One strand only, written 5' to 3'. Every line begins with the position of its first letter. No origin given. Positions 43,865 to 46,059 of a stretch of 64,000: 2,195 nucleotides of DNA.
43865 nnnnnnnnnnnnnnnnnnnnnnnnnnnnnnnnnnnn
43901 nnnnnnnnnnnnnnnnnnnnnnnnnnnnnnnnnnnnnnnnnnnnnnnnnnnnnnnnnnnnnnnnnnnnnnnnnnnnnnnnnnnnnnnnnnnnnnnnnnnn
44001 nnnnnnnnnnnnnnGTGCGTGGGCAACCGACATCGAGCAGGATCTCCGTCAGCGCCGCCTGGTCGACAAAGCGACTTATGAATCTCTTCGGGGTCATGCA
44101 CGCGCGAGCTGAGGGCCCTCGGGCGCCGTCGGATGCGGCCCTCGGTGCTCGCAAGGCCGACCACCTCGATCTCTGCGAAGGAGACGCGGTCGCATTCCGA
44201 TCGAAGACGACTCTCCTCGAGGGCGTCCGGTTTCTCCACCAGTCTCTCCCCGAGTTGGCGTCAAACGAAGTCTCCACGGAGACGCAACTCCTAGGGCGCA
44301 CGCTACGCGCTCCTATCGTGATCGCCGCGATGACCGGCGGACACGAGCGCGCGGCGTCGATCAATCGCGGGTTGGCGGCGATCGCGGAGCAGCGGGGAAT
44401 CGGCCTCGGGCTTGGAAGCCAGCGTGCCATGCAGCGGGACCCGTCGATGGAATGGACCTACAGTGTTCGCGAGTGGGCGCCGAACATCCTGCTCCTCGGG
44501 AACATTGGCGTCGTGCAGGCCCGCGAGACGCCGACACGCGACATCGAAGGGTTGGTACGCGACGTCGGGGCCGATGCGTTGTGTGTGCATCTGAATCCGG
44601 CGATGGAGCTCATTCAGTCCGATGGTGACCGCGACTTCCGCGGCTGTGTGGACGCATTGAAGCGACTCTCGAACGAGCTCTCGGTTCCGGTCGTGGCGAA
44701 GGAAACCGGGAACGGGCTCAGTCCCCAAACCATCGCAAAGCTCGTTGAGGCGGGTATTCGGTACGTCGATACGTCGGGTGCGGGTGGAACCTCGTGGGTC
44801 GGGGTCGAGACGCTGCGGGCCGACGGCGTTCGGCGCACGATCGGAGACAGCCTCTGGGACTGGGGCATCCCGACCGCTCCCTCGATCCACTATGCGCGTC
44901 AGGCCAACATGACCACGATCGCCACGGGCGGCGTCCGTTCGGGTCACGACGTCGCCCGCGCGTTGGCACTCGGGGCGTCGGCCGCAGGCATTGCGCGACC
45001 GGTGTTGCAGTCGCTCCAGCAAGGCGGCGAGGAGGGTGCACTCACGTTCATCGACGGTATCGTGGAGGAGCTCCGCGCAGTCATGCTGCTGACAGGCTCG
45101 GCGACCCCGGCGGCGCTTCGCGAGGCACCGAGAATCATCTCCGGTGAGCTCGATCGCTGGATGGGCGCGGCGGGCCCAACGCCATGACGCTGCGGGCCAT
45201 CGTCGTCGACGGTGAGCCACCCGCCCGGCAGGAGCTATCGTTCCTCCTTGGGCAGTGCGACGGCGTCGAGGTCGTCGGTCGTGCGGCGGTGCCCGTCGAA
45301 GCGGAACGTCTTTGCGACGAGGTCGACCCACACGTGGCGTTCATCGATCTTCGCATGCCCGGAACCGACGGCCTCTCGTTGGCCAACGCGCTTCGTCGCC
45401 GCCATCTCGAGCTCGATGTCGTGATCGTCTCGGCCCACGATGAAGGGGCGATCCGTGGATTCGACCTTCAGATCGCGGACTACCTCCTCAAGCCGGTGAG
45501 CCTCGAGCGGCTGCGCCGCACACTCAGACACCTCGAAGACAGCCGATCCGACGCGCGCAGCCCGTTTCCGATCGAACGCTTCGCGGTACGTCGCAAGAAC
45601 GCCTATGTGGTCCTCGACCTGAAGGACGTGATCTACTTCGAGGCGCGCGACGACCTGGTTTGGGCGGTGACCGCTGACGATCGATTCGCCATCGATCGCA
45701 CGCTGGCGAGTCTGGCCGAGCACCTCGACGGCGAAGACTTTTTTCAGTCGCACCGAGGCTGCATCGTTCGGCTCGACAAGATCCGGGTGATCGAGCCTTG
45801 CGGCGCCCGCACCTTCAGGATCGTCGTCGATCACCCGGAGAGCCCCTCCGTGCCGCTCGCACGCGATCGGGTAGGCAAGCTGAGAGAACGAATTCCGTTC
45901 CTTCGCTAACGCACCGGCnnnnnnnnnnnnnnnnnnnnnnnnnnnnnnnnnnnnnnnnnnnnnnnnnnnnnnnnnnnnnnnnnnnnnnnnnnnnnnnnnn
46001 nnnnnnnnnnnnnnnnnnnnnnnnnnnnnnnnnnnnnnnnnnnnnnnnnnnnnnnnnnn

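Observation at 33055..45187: Complete acetyl-CoA-to-protosterol pathway packed into two divergent, translationally coupled operons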

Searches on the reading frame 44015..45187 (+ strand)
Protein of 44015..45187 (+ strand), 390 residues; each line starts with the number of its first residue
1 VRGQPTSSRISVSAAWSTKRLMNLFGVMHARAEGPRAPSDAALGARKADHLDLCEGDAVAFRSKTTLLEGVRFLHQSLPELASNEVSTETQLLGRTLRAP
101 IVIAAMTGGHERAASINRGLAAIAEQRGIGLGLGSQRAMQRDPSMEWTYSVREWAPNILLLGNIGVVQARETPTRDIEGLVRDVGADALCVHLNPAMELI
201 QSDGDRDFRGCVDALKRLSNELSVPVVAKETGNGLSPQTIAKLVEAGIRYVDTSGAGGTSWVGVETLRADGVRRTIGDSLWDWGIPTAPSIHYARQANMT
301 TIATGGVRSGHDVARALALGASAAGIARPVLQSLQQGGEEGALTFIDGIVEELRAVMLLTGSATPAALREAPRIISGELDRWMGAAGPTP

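Call 3: search_protein_families(library=pfam, proteins=[window:44015-45187:+])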
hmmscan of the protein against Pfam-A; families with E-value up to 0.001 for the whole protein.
window:44015-45187:+ (390 aa): 3 families
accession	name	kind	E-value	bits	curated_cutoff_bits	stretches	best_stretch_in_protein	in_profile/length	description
PF01070.24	FMN_dh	-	8.2e-27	94.6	24.9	2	211-370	206-345/350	FMN-dependent dehydrogenase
PF00478.31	IMPDH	-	0.00028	20.4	25.6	0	209-323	130-232/345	IMP dehydrogenase / GMP reductase domain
PF01645.23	Glu_synthase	-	0.00041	20.1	20.4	1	295-333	272-310/369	Conserved region in glutamate synthase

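Call 4: search_protein_families(library=ncbifam, proteins=[window:44015-45187:+])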
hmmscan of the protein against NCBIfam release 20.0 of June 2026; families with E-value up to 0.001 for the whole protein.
window:44015-45187:+ (390 aa): 6 families
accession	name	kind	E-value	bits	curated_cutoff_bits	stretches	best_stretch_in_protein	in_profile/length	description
TIGR02151.1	IPP_isom_2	equivalog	3e-111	371.6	281.3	1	46-376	2-337/338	type 2 isopentenyl-diphosphate Delta-isomerase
NF008398.0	PRK11197.1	subfamily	1.8e-12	46.8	376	1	288-364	290-366/381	L-lactate dehydrogenase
NF033901.1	L_lactate_LldD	exception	2.2e-11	43.4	550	1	288-365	290-367/377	FMN-dependent L-lactate dehydrogenase LldD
TIGR02708.1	L_lactate_ox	equivalog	5.1e-11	42.2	645.5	1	300-364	285-349/367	L-lactate oxidase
TIGR03966.1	actino_HemFlav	equivalog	3e-07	29.5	470.85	1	288-349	292-353/385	pre-mycofactocin synthase MftD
TIGR01302.1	IMP_dehydrog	equivalog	0.0006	18.8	481.5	0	291-324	320-353/450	IMP dehydrogenase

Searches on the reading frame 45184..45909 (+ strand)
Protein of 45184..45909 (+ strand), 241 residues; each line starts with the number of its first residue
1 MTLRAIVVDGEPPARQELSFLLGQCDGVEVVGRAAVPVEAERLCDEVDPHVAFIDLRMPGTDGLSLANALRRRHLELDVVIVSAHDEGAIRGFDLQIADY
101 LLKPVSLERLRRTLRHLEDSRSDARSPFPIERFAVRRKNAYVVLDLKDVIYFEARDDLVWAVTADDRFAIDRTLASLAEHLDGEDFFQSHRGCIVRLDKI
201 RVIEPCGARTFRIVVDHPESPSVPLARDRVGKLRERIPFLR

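Call 6: search_protein_families(library=pfam, proteins=[window:45184-45909:+])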
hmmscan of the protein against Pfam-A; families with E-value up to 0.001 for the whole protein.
window:45184-45909:+ (241 aa): 2 families
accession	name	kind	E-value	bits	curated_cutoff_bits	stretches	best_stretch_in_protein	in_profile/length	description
PF00072.30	Response_reg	-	3.6e-18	66.2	30.2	1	6-114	2-110/111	Response regulator receiver domain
PF04397.21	LytTR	-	1.1e-17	64.5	22.6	1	141-237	3-97/98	LytTr DNA-binding domain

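Call 66: find_homologous_proteins(query=window:45184-45909:+, max_evalue=1e-10)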
Query window:45184-45909:+ (241 aa): 821 proteins with E <= 1e-10 among 2499 candidates; the best 120 are listed.
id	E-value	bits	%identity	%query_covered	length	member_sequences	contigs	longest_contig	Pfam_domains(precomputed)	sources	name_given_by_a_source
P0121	7.0e-147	505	95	100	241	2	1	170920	PF04397.22,PF00072.31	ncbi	ncbi:MAG: LytTR family DNA-binding domain-containing protein [Myxococcota bacterium]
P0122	1.5e-114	400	74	100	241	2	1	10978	PF04397.22,PF00072.31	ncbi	ncbi:MAG: LytTR family DNA-binding domain-containing protein [Myxococcota bacterium]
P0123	5.0e-114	398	76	100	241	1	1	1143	PF04397.22,PF00072.31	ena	-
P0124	3.7e-112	392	74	100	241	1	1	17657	PF04397.22,PF00072.31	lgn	-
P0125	5.0e-112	391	74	100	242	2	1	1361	PF04397.22,PF00072.31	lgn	-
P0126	7.3e-111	388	74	100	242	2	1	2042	PF04397.22,PF00072.31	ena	-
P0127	1.7e-110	386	73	100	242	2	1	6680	PF04397.22,PF00072.31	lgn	-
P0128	7.4e-109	381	73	100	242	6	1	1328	PF04397.22,PF00072.31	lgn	-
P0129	2.0e-108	380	72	100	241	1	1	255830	PF04397.22,PF00072.31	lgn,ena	-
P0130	1.7e-107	377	73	100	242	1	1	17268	PF04397.22,PF00072.31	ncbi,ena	-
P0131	9.4e-107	374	72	100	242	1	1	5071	PF04397.22,PF00072.31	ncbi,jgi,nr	ncbi:MAG: LytTR family DNA-binding domain-containing protein [Myxococcales bacterium]|nr:LytTR famil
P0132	1.7e-106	373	71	100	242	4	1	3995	PF04397.22,PF00072.31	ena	-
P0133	2.4e-106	373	71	100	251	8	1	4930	PF04397.22,PF00072.31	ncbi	-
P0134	4.5e-106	372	71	100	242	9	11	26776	PF04397.22,PF00072.31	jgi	jgi:DNA-binding LytR/AlgR family response regulator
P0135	6.2e-105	368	69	100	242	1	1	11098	PF04397.22,PF00072.31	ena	-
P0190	4.0e-91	323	62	100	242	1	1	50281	PF04397.22,PF00072.31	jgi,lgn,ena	-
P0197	1.5e-90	321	64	100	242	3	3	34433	PF04397.22,PF00072.31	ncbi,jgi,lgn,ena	jgi:DNA-binding LytR/AlgR family response regulator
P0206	1.1e-89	318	64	100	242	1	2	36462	PF04397.22,PF00072.31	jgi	jgi:DNA-binding LytR/AlgR family response regulator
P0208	2.0e-89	317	63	99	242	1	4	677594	PF04397.22,PF00072.31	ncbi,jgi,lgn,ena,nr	ncbi:MAG: LytTR family DNA-binding domain-containing protein [Myxococcales bacterium]|nr:LytTR famil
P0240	3.5e-88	313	63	100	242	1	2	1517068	PF04397.22,PF00072.31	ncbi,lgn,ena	-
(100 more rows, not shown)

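Call 67: find_encoding_contigs(protein=P0208, flank=10000, max_places=1)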
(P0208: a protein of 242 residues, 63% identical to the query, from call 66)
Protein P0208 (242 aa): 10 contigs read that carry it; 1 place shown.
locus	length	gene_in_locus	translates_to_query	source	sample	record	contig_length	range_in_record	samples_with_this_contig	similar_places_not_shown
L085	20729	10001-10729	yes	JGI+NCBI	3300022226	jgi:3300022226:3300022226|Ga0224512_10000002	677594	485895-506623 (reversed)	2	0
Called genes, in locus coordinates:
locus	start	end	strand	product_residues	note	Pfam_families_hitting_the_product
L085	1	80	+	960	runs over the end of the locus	PF10282:Lactonase (faint)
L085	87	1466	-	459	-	PF01523:PmbA_TldD_1st, PF19290:PmbA_TldD_2nd, PF19289:PmbA_TldD_3rd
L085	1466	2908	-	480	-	PF01523:PmbA_TldD_1st, PF19290:PmbA_TldD_2nd, PF19289:PmbA_TldD_3rd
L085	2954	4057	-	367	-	PF00155:Aminotran_1_2, PF01041:DegT_DnrJ_EryC1, PF01212:Beta_elim_lyase (weak), PF01053:Cys_Met_Meta_PP (weak)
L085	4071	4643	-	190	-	PF25084:LbH_EIF2B (weak), PF25087:GMPPB_C (faint), PF00132:Hexapep (weak), PF14602:Hexapep_2 (faint), PF25084:LbH_EIF2B (weak), PF00132:Hexapep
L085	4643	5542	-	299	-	PF01408:GFO_IDH_MocA, PF02894:GFO_IDH_MocA_C, PF22725:GFO_IDH_MocA_C3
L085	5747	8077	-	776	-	-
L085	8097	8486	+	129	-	-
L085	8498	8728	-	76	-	-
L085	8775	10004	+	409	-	PF07694:5TM-5TMR_LYT, PF06580:His_kinase, PF02518:HATPase_c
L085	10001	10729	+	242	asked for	PF00072:Response_reg, PF04397:LytTR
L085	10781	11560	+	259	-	PF17185:NlpE_C, PF03724:META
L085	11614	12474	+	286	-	PF00296:Bac_luciferase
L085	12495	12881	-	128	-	-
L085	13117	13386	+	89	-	PF00312:Ribosomal_S15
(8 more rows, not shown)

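Call 68: find_encoding_contigs(protein=P0240, flank=10000, max_places=1)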
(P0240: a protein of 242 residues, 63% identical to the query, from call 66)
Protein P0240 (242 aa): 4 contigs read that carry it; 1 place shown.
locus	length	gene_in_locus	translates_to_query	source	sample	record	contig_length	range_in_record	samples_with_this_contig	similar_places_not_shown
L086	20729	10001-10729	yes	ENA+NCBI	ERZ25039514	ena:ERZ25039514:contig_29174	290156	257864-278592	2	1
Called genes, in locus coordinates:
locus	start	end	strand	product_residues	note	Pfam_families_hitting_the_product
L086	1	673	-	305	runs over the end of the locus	PF00288:GHMP_kinases_N, PF08544:GHMP_kinases_C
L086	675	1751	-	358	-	PF00348:polyprenyl_synt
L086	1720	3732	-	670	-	PF07678:TED_complement (faint), PF13249:SQHop_cyclase_N, PF13243:SQHop_cyclase_C, PF00432:Prenyltrans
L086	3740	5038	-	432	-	PF00368:HMG-CoA_red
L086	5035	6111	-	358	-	PF00494:SQS_PSY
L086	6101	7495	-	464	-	PF01266:DAO (weak), PF01494:FAD_binding_3, PF03486:HI0933_like (faint), PF07992:Pyr_redox_2 (weak), PF08491:SE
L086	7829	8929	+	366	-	PF01154:HMG_CoA_synt_N, PF00195:Chal_sti_synt_N (faint), PF08540:HMG_CoA_synt_C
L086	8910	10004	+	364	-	PF01070:FMN_dh (weak), PF00478:IMPDH (faint), PF01070:FMN_dh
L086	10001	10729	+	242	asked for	PF00072:Response_reg, PF04397:LytTR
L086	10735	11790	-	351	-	PF00355:Rieske, PF19298:KshA_C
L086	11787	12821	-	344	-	PF02353:CMAS, PF13489:Methyltransf_23, PF08241:Methyltransf_11, PF08242:Methyltransf_12, PF13649:Methyltransf_25, PF13847:Methyltransf_31, PF08498:Sterol_MT_C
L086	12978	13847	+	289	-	PF00696:AA_kinase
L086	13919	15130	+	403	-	PF00202:Aminotran_3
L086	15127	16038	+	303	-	PF02729:OTCace_N, PF00185:OTCace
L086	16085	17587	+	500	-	PF00226:DnaJ, PF14559:TPR_19 (weak)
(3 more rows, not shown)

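Call 69: find_encoding_contigs(protein=P0190, flank=10000, max_places=1)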
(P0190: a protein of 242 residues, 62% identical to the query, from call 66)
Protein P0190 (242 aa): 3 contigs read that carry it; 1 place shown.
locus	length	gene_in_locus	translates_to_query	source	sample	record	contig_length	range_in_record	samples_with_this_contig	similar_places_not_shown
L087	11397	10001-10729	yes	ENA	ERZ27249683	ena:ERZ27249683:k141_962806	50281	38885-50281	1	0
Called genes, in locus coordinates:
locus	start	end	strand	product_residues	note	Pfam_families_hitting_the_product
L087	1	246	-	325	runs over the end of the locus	PF01209:Ubie_methyltran (weak), PF08241:Methyltransf_11, PF13649:Methyltransf_25, PF13847:Methyltransf_31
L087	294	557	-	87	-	-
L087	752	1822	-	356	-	PF00348:polyprenyl_synt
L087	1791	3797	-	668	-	PF13249:SQHop_cyclase_N, PF13243:SQHop_cyclase_C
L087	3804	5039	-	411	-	PF00368:HMG-CoA_red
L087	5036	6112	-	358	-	PF00494:SQS_PSY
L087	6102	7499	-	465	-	PF01266:DAO (weak), PF01494:FAD_binding_3, PF07992:Pyr_redox_2 (faint), PF13450:NAD_binding_8 (weak), PF08491:SE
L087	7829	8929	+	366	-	PF01154:HMG_CoA_synt_N, PF08540:HMG_CoA_synt_C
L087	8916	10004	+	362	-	PF01070:FMN_dh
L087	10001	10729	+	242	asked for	PF00072:Response_reg, PF04397:LytTR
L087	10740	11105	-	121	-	-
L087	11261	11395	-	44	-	?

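Call 71: find_encoding_contigs(protein=P0197, flank=8000, max_places=1)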
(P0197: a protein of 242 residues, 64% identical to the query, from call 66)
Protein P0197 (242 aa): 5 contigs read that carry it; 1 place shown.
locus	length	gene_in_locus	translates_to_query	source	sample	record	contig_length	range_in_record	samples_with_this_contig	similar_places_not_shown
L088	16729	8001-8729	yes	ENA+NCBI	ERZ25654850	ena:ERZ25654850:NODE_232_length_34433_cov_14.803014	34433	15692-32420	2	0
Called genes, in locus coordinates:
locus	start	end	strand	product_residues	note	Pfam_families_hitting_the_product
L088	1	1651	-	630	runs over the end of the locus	PF13249:SQHop_cyclase_N, PF07678:TED_complement (faint), PF13243:SQHop_cyclase_C, PF00432:Prenyltrans (weak)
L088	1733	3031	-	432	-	PF00368:HMG-CoA_red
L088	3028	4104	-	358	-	PF00494:SQS_PSY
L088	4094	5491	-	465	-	PF07992:Pyr_redox_2 (faint), PF01266:DAO (weak), PF01494:FAD_binding_3, PF03486:HI0933_like (faint), PF05834:Lycopene_cycl (faint), PF08491:SE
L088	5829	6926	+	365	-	PF01154:HMG_CoA_synt_N, PF00195:Chal_sti_synt_N (weak), PF08540:HMG_CoA_synt_C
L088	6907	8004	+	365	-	PF01070:FMN_dh (weak), PF00478:IMPDH (faint), PF01070:FMN_dh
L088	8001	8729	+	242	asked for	PF00072:Response_reg, PF04397:LytTR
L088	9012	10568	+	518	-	PF00890:FAD_binding_2 (faint), PF01266:DAO, PF01946:Thi4 (weak), PF07992:Pyr_redox_2 (faint), PF13450:NAD_binding_8, PF01593:Amino_oxidase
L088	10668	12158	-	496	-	-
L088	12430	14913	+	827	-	PF12437:GSIII_N, PF00120:Gln-synt_C, PF18318:Gln-synt_C-ter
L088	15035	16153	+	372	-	-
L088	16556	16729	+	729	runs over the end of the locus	?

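Call 72: find_encoding_contigs(protein=P0206, flank=8000, max_places=1)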
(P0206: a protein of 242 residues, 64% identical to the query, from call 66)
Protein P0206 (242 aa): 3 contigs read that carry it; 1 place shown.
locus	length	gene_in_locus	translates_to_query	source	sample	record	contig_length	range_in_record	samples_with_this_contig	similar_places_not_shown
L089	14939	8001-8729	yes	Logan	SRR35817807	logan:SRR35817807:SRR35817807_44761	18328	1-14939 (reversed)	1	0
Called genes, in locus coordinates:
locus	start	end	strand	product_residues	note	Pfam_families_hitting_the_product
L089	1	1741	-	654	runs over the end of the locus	PF13249:SQHop_cyclase_N, PF07678:TED_complement (faint), PF13243:SQHop_cyclase_C, PF00432:Prenyltrans (weak)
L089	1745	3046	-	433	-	PF00368:HMG-CoA_red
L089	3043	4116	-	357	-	PF00494:SQS_PSY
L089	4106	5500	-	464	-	PF01134:GIDA (faint), PF01266:DAO, PF01494:FAD_binding_3, PF03486:HI0933_like (weak), PF07992:Pyr_redox_2 (faint), PF12831:FAD_oxidored (weak), PF13450:NAD_binding_8 (weak), PF08491:SE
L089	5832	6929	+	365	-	PF01154:HMG_CoA_synt_N, PF08540:HMG_CoA_synt_C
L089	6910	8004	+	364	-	PF01070:FMN_dh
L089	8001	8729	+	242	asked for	PF00072:Response_reg, PF04397:LytTR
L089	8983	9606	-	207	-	PF03992:ABM (faint)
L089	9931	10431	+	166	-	PF22381:Staph_reg_Sar_Rot, PF01047:MarR, PF12802:MarR_2, PF13463:HTH_27 (weak), PF09339:HTH_IclR (weak)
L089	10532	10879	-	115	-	PF00355:Rieske, PF13806:Rieske_2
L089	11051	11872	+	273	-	-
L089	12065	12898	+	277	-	-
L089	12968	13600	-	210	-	PF01209:Ubie_methyltran, PF02353:CMAS (weak), PF13489:Methyltransf_23, PF13649:Methyltransf_25, PF13847:Methyltransf_31, PF08241:Methyltransf_11, PF08242:Methyltransf_12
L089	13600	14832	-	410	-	PF14196:ATC_hydrolase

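Call 76: search_protein_families(library=ncbifam, proteins=[window:45184-45909:+], max_evalue=1e-8)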
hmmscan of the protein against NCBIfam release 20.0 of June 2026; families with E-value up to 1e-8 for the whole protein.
window:45184-45909:+ (241 aa): 12 families
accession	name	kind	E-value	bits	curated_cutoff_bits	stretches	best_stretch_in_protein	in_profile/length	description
NF008677.0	PRK11697.1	equivalog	9.6e-33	113.5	246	1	3-237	2-235/238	two-component system response regulator BtsR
NF010684.1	PRK14084.1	equivalog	2.7e-22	79.7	375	1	3-121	1-119/254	response regulator transcription factor LytR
NF007935.0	PRK10651.1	equivalog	1.2e-11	44.2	250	1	5-116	9-122/216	two-component system response regulator NarL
NF001965.0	PRK00742.1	subfamily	2.2e-09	37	293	1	1-103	2-107/357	chemotaxis-specific protein-glutamate methyltransferase CheB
NF007928.2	PRK10643.1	equivalog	3e-09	36.8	330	1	38-117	34-115/216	two-component system response regulator PmrA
NF040749.1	tetrathio_RR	equivalog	4.8e-09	36.2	290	1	49-118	44-115/191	tetrathionate respiration response regulator TtrR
NF012023.0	PRK15479.1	equivalog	5.1e-09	36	337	1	38-117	34-115/224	transcriptional regulator TctD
NF006900.1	PRK09390.1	equivalog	6.2e-09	35.7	255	1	6-116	8-118/203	response regulator FixJ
NF040534.1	resp_reg_YycF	equivalog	7.5e-09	35.2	340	1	5-193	3-196/231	response regulator YycF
TIGR01387.1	cztR_silR_copR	subfamily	7.8e-09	35.5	279.2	1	45-134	39-131/218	heavy metal response regulator transcription factor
NF047785.1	respo_reg_MadR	equivalog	8.2e-09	35.1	300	0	4-126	2-131/209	MadR family response regulator transcription factor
NF007708.0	PRK10403.1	equivalog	9.2e-09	35.1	343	0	3-115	7-121/215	nitrate/nitrite response regulator protein NarP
